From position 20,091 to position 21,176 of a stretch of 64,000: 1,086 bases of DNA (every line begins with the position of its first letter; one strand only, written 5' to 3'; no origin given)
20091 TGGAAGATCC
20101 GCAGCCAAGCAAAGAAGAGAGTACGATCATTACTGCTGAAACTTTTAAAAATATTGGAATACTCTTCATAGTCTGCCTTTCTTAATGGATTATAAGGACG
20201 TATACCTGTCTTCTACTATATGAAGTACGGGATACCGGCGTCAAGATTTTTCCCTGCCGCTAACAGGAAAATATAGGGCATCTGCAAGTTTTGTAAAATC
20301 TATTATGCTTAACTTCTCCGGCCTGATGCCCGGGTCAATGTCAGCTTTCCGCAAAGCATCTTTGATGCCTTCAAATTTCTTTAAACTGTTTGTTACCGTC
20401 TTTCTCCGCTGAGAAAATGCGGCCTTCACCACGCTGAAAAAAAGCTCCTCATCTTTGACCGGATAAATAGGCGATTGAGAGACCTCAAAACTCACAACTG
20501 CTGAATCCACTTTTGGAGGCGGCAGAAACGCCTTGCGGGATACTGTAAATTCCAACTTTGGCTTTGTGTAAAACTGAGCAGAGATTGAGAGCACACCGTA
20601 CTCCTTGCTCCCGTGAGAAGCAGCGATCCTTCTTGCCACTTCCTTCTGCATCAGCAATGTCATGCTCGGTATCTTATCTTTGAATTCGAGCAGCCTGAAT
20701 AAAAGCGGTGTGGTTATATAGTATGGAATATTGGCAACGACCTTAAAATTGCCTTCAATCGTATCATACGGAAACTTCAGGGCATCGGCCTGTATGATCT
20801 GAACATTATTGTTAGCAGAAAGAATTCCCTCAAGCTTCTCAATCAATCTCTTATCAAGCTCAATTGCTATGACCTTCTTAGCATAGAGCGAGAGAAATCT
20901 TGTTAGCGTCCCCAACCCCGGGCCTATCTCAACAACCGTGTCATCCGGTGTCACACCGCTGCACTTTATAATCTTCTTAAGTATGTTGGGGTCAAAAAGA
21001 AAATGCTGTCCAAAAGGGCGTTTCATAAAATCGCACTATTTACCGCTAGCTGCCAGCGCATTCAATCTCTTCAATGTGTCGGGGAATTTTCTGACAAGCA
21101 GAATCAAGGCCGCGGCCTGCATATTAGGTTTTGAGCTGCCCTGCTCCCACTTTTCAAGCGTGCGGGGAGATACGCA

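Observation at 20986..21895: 41-bp duplication of the rsmA start flanking a HigB/HigA-like TA cassette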

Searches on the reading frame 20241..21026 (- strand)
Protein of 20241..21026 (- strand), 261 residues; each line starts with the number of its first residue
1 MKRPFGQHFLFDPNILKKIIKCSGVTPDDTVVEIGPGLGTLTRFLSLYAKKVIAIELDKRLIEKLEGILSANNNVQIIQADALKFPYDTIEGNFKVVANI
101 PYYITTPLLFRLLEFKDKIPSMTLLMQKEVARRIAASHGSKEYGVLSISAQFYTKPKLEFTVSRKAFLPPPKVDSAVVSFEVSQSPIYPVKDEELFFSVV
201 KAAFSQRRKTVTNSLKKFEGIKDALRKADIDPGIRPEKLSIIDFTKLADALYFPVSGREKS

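Call 7: search_protein_families(library=pfam, proteins=[window:20241-21026:-], max_evalue=0.01)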
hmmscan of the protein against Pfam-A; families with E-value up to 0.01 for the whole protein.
window:20241-21026:- (261 aa): 4 families
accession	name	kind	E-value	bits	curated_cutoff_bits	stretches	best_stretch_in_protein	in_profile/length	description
PF00398.26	RrnaAD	-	8e-64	215.7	24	1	2-248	5-258/263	Ribosomal RNA adenine dimethylase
PF13649.12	Methyltransf_25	-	1.5e-05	26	27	1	31-98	1-69/97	Methyltransferase domain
PF08241.18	Methyltransf_11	-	0.00052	21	21.2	1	32-89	1-58/95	Methyltransferase domain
PF05219.18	DREV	-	0.0031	17.1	26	1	5-67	67-134/265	DREV methyltransferase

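Call 11: find_encoding_contigs(protein=window:20241-21026:-, flank=10000, max_places=10)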
Protein window:20241-21026:- (261 aa): no gene with exactly this product is on record in the collection.

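Call 13: find_related_loci(query=window:20241-21026:-, collection=genome_contigs, flank=8000)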
Query window:20241-21026:- (261 aa) in genome_contigs; peptide patterns used: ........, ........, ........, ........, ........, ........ (x = any residue, [..] = any of these).
243 stretches matched a pattern; 25 encode a relative of the query (tblastn E <= 1e-3); 25 distinct loci.
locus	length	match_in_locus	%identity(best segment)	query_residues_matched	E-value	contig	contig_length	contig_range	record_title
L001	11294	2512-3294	91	1-261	2e-158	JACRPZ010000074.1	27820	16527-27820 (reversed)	MAG: Nitrospirae bacterium isolate NC_groundwater_2000_Pr3_S-0.65um_44_7 SR2-18-Sp65_coassembly_scaffold_553603, whole g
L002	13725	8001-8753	81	1-251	2e-135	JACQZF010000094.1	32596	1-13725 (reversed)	MAG: Nitrospirae bacterium isolate NC_groundwater_1560_Pr4_S-0.65um_46_16 SR1-18-Sp65_coassembly_scaffold_679196, whole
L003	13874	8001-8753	79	1-251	9e-135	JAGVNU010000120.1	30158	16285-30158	MAG: Thermodesulfovibrionia bacterium isolate DeMMO3_26 c_000000074122, whole genome shotgun sequence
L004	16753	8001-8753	79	1-251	9e-134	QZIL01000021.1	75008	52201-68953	MAG: Nitrospiraceae bacterium isolate SURF_66 Ga0104751_1000365, whole genome shotgun sequence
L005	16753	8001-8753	78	1-251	7e-132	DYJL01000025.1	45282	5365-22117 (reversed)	MAG TPA_asm: Nitrospira japonica isolate FI88_42_154 Afr_mines_FI88_343_length_45282_cov_66_855949, whole genome shotgun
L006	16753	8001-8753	78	1-251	4e-130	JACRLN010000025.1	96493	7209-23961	MAG: Nitrospirae bacterium isolate NC_groundwater_1882_Pr3_B-0.1um_42_111 SR2-18-B1_coassembly_78083, whole genome shotg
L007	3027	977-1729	74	1-251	1e-134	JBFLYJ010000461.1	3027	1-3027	MAG: Nitrospirota bacterium isolate MAG082 MAG082_461, whole genome shotgun sequence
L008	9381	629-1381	79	1-251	2e-129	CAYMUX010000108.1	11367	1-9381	MAG TPA_asm: uncultured Nitrospiraceae bacterium isolate SRP302447_co3_820 genome assembly, contig: NODE_16092_length_11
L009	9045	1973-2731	77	1-253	2e-129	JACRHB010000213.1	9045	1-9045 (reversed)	MAG: Nitrospirae bacterium isolate NC_groundwater_1766_Pr3_B-0.1um_47_18 SR-2_scaffold_141_3813133, whole genome shotgun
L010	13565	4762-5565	74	1-251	2e-129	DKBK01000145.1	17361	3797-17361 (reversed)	MAG TPA_asm: Nitrospiraceae bacterium UBA6902 UBA6902_contig_11206, whole genome shotgun sequence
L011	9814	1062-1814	76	1-251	3e-128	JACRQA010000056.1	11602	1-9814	MAG: Nitrospirae bacterium isolate NC_groundwater_2001_Pr3_S-0.65um_47_4 SR2-18-Sp65_coassembly_scaffold_17265, whole ge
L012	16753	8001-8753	76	1-251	5e-128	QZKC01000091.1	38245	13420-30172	MAG: Nitrospiraceae bacterium isolate SURF_23 Ga0104751_1001552, whole genome shotgun sequence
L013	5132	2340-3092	76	1-251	6e-127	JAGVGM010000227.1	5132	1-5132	MAG: Thermodesulfovibrionia bacterium isolate DeMMO2_3 c_000000045734, whole genome shotgun sequence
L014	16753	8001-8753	74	1-251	7e-123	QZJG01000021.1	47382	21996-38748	MAG: Nitrospiraceae bacterium isolate SURF_45 Ga0104751_1001054, whole genome shotgun sequence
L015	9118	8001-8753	71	1-251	2e-120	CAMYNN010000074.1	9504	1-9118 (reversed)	MAG: Thermodesulfovibrionia bacterium isolate FO_M_Nitrospinota_07.1 genome assembly, contig: scaffold_6034, whole genom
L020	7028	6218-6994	64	1-259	1e-102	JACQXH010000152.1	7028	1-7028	MAG: Nitrospirae bacterium isolate NC_groundwater_1510_Pr4_B-0.1um_44_3 SR1-18-B1_scaffold_303323, whole genome shotgun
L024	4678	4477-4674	77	1-66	2e-28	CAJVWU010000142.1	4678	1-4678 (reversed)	MAG TPA_asm: uncultured Bacteroidia bacterium isolate DRR093005_bin.21_MetaBAT_v2.12.1_MAG genome assembly, contig: NODE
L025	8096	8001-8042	100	1-14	9e-5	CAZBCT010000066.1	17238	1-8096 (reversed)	MAG TPA_asm: uncultured Candidatus Brocadia sp. isolate SRP323723_co1_49 genome assembly, contig: NODE_2732_length_17238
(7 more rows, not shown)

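Call 23: find_related_loci(query=window:20241-21026:-, collection=metagenome_contigs, flank=8000)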
Query window:20241-21026:- (261 aa) in metagenome_contigs; peptide patterns used: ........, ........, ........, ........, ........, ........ (x = any residue, [..] = any of these).
411 stretches matched a pattern; 15 encode a relative of the query (tblastn E <= 1e-3); 15 distinct loci.
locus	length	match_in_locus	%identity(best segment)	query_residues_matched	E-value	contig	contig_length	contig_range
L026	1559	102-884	92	1-261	1e-174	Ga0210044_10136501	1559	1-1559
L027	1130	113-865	84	1-251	5e-156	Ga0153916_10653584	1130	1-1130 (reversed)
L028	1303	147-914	83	1-256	6e-155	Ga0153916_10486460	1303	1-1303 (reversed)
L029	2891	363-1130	79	1-256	7e-141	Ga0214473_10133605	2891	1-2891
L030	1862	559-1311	78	1-251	5e-142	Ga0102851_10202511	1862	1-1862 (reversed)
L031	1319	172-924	76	1-251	3e-142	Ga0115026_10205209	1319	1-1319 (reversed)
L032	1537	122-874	76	1-251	3e-139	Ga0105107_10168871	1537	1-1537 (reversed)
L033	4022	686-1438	75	1-251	8e-130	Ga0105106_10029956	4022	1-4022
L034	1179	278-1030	75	1-251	6e-137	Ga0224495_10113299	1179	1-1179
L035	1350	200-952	73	1-251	2e-130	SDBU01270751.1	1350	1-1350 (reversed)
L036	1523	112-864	71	1-251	2e-128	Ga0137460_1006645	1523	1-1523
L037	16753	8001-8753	67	1-251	2e-113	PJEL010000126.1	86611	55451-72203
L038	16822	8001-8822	62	1-260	2e-110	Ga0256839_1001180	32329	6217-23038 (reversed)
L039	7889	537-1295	66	1-253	2e-109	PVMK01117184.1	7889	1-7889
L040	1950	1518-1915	82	1-132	3e-32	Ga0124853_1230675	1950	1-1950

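Call 40: find_homologous_proteins(query=window:20241-21026:-, max_evalue=1e-60)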
Query window:20241-21026:- (261 aa): 1051 proteins with E <= 1e-60 among 8000 candidates; the best 120 are listed.
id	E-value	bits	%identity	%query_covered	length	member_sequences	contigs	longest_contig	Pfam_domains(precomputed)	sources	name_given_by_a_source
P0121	5.8e-152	522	92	100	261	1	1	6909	PF00398.27,PF13649.13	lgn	-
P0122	3.8e-150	516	92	100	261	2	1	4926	PF00398.27,PF13649.13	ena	-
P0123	6.1e-150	516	91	100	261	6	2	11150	PF00398.27,PF13649.13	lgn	-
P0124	1.1e-145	502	89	100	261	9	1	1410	PF00398.27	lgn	-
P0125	1.7e-145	501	90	100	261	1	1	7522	PF00398.27,PF13649.13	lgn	-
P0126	1.5e-135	469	85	97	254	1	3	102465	PF00398.27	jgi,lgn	jgi:16S rRNA (adenine1518-N6/adenine1519-N6)-dimethyltransferase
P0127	5.1e-134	464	85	96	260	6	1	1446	PF00398.27,PF13649.13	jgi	-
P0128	4.0e-127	441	79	96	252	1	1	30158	PF00398.27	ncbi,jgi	jgi:16S rRNA (adenine1518-N6/adenine1519-N6)-dimethyltransferase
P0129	4.8e-127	441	81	96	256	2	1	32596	PF00398.27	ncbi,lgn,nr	ncbi:MAG: ribosomal RNA small subunit methyltransferase A [Nitrospirae bacterium]|nr:ribosomal RNA s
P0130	1.9e-126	439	79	98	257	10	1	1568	PF00398.27,PF13649.13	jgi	jgi:16S rRNA (adenine1518-N6/adenine1519-N6)-dimethyltransferase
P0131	1.8e-125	436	79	96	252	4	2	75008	PF00398.27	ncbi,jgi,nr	ncbi:MAG: ribosomal RNA small subunit methyltransferase A [Nitrospiraceae bacterium]|nr:MAG: ribosom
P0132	4.5e-125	434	78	96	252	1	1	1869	PF00398.27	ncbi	-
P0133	1.9e-124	432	78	96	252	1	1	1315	PF00398.27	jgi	jgi:16S rRNA (adenine1518-N6/adenine1519-N6)-dimethyltransferase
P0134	2.4e-124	432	78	96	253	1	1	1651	PF00398.27,PF13649.13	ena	-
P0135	4.1e-123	428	78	96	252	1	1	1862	PF00398.27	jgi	-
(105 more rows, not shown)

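Call 41: find_encoding_contigs(protein=P0121, flank=7000, max_places=3)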
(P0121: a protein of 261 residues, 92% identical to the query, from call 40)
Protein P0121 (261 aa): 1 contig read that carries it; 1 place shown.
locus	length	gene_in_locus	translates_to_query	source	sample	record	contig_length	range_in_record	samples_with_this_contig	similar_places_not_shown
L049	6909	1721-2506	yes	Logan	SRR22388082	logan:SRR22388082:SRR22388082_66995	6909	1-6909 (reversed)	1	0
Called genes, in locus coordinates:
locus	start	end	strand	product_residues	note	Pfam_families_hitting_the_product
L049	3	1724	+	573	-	?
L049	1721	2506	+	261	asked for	PF00398:RrnaAD, PF13649:Methyltransf_25 (faint)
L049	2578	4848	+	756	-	PF22148:Fervidolysin_NPro-like, PF00082:Peptidase_S8, PF00041:fn3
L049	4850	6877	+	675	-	PF01569:PAP2, PF02366:PMT, PF13231:PMT_2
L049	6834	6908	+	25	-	?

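Call 42: find_encoding_contigs(protein=P0122, flank=7000, max_places=3)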
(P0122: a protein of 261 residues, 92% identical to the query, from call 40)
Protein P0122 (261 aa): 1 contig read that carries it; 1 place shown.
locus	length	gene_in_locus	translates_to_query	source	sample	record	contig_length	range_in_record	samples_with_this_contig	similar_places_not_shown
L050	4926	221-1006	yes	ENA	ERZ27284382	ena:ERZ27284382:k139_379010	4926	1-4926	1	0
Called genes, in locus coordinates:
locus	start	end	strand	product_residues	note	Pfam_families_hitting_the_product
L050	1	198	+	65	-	?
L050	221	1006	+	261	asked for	PF00398:RrnaAD, PF13649:Methyltransf_25 (faint)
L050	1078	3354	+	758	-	PF22148:Fervidolysin_NPro-like, PF00082:Peptidase_S8, PF00041:fn3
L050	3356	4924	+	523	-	?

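Call 43: find_encoding_contigs(protein=P0123, flank=7000, max_places=4)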
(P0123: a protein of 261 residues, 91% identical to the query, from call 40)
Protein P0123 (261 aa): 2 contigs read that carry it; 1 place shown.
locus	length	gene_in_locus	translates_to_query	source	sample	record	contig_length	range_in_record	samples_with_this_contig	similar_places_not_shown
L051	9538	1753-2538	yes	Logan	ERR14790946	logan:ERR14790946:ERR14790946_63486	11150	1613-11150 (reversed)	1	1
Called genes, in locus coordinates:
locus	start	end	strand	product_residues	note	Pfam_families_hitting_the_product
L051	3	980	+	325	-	?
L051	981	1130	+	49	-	PF00398:RrnaAD (weak)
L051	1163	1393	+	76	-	PF04255:DUF433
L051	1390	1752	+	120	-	PF18478:PIN_10 (weak), PF18480:DUF5615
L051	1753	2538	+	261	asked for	PF00398:RrnaAD, PF13649:Methyltransf_25 (faint)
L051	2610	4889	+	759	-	PF22148:Fervidolysin_NPro-like, PF00082:Peptidase_S8, PF00041:fn3 (weak)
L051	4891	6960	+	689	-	PF01569:PAP2, PF02366:PMT, PF13231:PMT_2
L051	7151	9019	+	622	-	PF01134:GIDA, PF12831:FAD_oxidored (faint), PF13738:Pyr_redox_3 (faint), PF21680:GIDA_C_1st, PF13932:SAM_GIDA_C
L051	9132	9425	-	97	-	-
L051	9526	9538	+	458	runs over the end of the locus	PF03721:UDPG_MGDP_dh_N, PF00984:UDPG_MGDP_dh, PF03720:UDPG_MGDP_dh_C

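Call 44: find_encoding_contigs(protein=P0125, flank=7000, max_places=3)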
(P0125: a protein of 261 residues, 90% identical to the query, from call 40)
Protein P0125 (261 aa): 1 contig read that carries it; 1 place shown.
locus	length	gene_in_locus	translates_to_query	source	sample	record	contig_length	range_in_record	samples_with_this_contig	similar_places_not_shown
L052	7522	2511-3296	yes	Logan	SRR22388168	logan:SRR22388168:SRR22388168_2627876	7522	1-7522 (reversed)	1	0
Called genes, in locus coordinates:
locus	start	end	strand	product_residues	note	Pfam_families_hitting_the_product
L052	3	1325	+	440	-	?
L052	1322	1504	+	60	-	-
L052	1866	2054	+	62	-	-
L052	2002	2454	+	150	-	PF01850:PIN (weak), PF13470:PIN_3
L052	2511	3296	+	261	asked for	PF00398:RrnaAD, PF13649:Methyltransf_25 (weak)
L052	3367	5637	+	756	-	PF22148:Fervidolysin_NPro-like, PF00082:Peptidase_S8, PF00041:fn3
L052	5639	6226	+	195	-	PF01569:PAP2, PF14378:PAP2_3 (weak)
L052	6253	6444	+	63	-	-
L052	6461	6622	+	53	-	-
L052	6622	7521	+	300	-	?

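Call 51: find_encoding_contigs(protein=P0126, flank=8000, max_places=4)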
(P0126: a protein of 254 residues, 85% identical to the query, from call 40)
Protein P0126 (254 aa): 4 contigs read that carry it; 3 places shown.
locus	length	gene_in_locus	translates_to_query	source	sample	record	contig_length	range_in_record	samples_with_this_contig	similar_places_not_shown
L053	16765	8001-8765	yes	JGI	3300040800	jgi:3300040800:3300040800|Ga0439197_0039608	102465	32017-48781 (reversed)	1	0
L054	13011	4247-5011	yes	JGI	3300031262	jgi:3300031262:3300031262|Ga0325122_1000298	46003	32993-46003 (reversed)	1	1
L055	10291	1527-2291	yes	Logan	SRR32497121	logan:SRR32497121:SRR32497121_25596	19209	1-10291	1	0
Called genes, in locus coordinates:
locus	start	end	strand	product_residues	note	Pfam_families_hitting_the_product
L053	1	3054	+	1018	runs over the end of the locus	PF00580:UvrD-helicase, PF13245:AAA_19, PF13361:UvrD_C, PF13538:UvrD_C_2 (faint), PF12705:PDDEXK_1 (weak)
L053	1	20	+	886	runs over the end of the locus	PF21445:ADDB_N (weak), PF12705:PDDEXK_1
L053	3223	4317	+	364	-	PF01170:UPF0020 (weak), PF01555:N6_N4_Mtase, PF02086:MethyltransfD12 (weak)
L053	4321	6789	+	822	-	PF00069:Pkinase, PF07714:PK_Tyr_Ser-Thr (weak), PF24389:ORC-CDC6-like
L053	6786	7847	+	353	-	-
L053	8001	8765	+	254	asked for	PF00398:RrnaAD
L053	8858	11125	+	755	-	PF22148:Fervidolysin_NPro-like, PF00082:Peptidase_S8, PF00041:fn3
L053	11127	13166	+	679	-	PF01569:PAP2, PF14378:PAP2_3 (weak), PF02366:PMT, PF13231:PMT_2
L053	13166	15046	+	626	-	PF01134:GIDA, PF07992:Pyr_redox_2 (weak), PF13738:Pyr_redox_3 (faint), PF21680:GIDA_C_1st, PF13932:SAM_GIDA_C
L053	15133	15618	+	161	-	PF07963:N_methyl (weak)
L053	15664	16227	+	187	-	-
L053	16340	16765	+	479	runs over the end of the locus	PF01425:Amidase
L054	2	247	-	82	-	?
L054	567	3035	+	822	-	PF00069:Pkinase, PF07714:PK_Tyr_Ser-Thr (weak), PF24389:ORC-CDC6-like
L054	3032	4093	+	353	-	-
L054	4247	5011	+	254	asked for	PF00398:RrnaAD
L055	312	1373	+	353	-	-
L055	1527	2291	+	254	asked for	PF00398:RrnaAD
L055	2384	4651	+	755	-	PF22148:Fervidolysin_NPro-like, PF00082:Peptidase_S8, PF00041:fn3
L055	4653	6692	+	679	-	PF01569:PAP2, PF14378:PAP2_3 (weak), PF02366:PMT, PF13231:PMT_2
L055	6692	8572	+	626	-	PF01134:GIDA, PF07992:Pyr_redox_2 (weak), PF13738:Pyr_redox_3 (faint), PF21680:GIDA_C_1st, PF13932:SAM_GIDA_C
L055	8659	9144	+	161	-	PF07963:N_methyl (weak)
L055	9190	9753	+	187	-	-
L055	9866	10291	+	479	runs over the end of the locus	PF01425:Amidase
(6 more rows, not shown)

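Call 63: search_protein_families(library=ncbifam, proteins=[L051:1163-1393:+, L051:1390-1752:+, L001:1867-2055:+, L001:2048-2455:+], max_evalue=0.001)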
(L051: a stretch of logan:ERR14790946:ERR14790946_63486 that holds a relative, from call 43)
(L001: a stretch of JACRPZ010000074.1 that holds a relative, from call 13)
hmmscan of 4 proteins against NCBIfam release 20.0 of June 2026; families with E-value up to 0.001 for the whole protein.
L051:1163-1393:+ (76 aa): 0 families

L051:1390-1752:+ (120 aa): 0 families

L001:1867-2055:+ (62 aa): 0 families

L001:2048-2455:+ (135 aa): 1 family
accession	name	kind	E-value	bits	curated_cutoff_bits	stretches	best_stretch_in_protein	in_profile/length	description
TIGR00305.1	TIGR00305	equivalog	3.6e-17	62.7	29.15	1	3-117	1-114/115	putative toxin-antitoxin system toxin component, PIN family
